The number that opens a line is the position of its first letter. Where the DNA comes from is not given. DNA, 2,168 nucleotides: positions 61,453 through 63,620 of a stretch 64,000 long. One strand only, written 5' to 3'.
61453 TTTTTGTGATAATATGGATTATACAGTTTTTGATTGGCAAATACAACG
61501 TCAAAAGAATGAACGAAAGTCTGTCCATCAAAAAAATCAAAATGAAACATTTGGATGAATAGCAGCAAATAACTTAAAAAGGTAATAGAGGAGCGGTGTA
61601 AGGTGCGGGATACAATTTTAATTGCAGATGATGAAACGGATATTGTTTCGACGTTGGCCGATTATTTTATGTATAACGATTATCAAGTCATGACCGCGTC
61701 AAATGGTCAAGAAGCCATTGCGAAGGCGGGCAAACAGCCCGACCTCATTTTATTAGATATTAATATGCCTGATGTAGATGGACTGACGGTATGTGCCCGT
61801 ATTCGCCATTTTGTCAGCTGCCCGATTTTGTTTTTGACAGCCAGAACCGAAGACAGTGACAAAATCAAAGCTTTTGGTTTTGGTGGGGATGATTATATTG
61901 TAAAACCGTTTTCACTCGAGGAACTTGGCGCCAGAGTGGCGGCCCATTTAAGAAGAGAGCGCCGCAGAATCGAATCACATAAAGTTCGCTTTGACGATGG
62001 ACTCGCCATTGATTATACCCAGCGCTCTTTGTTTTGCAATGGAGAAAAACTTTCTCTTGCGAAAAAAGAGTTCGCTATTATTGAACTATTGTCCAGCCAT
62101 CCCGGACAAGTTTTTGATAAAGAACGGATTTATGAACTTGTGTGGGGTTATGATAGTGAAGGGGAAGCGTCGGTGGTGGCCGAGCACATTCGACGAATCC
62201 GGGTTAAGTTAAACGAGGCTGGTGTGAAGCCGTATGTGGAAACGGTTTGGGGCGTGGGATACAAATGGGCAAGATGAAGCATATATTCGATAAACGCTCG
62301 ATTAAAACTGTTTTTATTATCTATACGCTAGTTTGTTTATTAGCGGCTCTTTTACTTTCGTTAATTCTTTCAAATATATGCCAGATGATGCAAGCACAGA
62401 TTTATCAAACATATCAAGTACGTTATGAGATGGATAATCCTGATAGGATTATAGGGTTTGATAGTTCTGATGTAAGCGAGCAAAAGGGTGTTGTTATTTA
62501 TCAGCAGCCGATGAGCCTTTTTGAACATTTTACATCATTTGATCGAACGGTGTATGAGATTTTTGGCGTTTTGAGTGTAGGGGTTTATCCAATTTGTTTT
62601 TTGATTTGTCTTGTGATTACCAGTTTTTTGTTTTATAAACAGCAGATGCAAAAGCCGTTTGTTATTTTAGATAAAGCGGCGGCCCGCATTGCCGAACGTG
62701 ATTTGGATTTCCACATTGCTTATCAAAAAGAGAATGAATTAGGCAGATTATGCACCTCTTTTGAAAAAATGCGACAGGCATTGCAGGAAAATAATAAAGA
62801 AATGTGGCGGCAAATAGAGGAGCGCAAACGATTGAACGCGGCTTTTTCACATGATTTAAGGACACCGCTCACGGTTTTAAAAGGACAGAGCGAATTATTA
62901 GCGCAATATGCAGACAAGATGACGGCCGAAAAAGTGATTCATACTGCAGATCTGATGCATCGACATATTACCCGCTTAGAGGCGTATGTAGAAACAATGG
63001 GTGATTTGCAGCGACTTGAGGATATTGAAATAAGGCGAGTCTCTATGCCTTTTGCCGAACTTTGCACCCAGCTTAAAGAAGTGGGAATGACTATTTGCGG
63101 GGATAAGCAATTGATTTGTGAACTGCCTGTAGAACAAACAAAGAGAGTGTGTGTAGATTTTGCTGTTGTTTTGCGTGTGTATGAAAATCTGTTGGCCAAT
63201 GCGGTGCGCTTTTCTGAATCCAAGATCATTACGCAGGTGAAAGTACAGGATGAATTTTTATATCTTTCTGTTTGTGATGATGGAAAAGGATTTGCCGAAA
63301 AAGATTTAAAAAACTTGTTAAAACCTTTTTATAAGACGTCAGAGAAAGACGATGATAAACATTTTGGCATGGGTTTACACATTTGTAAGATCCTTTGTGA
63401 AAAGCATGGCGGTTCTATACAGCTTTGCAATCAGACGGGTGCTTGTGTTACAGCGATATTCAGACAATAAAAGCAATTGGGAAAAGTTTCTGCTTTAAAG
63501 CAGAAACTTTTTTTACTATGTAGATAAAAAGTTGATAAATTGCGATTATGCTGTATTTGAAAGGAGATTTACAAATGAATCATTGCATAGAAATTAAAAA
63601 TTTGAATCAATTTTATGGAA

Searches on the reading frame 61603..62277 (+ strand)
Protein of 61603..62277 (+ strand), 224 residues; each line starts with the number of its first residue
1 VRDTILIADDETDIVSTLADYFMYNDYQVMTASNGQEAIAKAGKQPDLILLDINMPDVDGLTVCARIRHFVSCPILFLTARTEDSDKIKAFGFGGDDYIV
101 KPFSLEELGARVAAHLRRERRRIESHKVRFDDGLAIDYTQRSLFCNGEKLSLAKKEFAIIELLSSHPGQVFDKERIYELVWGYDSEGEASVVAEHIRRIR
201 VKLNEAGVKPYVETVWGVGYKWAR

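Call 76: search_protein_families(library=pfam, proteins=[window:61603-62277:+], max_evalue=0.00001)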
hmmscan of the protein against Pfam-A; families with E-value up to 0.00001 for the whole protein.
window:61603-62277:+ (224 aa): 2 families
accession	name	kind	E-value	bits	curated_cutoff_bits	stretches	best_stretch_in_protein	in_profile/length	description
PF00072.30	Response_reg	-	1.2e-27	96.8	30.2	1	5-112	1-110/111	Response regulator receiver domain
PF00486.34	Trans_reg_C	-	2.4e-23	82.4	26.2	1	147-221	1-76/77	Transcriptional regulatory protein, C terminal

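Call 93: find_encoding_contigs(protein=window:61603-62274:+, flank=10000, max_places=2)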
Protein seq(224 aa) (224 aa): no gene with exactly this product is on record in the collection.

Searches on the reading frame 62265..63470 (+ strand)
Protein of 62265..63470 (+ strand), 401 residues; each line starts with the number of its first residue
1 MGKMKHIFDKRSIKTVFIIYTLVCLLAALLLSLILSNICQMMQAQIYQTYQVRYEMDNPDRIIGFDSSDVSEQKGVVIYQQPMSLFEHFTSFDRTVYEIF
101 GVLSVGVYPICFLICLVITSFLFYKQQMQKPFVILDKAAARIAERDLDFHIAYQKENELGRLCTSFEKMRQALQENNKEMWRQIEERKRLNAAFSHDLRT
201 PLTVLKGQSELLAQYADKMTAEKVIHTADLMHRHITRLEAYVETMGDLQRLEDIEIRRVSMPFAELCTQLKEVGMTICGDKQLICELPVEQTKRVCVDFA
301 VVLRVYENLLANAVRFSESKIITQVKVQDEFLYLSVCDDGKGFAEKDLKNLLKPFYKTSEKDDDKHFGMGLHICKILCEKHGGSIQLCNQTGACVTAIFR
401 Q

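Call 76: search_protein_families(library=pfam, proteins=[window:62265-63470:+], max_evalue=0.00001)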
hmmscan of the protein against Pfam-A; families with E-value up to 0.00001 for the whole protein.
window:62265-63470:+ (401 aa): 3 families
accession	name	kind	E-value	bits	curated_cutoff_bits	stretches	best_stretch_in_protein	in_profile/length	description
PF02518.31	HATPase_c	-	9.3e-18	65.1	26.4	1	303-399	7-107/111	Histidine kinase-, DNA gyrase B-, and HSP90-like ATPase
PF00512.31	HisKA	-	5.4e-10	39.6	26.9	1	187-253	2-65/66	His Kinase A (phospho-acceptor) domain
PF00672.30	HAMP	-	2e-07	31.7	25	1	137-175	15-53/53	HAMP domain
